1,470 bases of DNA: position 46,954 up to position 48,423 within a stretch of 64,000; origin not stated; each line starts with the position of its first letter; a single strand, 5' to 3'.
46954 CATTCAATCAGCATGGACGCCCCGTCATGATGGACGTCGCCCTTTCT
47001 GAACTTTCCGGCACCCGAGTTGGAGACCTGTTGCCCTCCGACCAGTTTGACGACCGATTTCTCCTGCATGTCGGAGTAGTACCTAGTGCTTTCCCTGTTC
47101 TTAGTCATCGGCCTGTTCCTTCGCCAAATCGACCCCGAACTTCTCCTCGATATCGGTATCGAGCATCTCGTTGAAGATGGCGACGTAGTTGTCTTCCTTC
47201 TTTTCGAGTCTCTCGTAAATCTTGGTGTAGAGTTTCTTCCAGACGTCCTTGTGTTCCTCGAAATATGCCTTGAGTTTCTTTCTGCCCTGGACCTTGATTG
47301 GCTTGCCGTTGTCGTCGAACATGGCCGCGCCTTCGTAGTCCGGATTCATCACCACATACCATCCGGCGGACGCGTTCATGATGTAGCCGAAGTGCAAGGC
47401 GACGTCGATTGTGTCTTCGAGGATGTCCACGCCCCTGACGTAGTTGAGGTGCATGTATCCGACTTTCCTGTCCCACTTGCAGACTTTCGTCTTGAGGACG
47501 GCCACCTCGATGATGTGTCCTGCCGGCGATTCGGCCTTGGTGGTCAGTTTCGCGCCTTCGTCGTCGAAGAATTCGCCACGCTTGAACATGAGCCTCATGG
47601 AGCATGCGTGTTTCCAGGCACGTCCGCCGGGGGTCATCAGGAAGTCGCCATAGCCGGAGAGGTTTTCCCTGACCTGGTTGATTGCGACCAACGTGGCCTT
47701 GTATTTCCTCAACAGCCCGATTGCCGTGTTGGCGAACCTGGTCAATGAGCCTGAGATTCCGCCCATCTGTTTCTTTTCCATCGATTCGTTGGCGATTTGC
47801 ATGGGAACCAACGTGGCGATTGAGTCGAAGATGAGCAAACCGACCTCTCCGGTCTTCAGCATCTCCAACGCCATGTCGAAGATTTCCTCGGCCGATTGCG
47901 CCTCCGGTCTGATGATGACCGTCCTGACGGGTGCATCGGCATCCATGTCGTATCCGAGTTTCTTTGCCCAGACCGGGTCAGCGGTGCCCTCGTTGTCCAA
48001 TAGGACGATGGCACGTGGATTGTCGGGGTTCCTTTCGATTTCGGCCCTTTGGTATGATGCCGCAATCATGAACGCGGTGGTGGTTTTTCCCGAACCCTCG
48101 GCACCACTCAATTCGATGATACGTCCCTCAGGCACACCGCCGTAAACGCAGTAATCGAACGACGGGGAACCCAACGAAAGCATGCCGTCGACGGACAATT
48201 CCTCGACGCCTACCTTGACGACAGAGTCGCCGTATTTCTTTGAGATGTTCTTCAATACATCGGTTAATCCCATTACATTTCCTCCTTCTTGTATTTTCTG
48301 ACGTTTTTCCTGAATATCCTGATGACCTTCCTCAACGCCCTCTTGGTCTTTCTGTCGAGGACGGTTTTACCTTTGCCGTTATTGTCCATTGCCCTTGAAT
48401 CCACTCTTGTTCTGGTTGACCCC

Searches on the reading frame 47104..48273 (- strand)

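Call 15: search_protein_families(library=pfam, proteins=[window:47104-48273:-], max_evalue=0.001)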
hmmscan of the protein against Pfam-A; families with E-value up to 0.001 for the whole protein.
window:47104-48273:- (390 aa): 5 families
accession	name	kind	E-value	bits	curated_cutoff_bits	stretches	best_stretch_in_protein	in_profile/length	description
PF00154.27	RecA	-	1.2e-30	107.4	27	1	3-282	3-261/262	recA bacterial DNA recombination protein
PF08423.17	Rad51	-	2.5e-09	37.2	22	1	32-234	8-213/244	Rad51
PF13481.12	AAA_25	-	1.4e-08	35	27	1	36-201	19-190/195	AAA domain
PF06745.19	ATPase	-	1.3e-05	25.1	26.6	1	35-67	4-36/231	KaiC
PF13401.12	AAA_22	-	0.00034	21.4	27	1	51-157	6-97/130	AAA domain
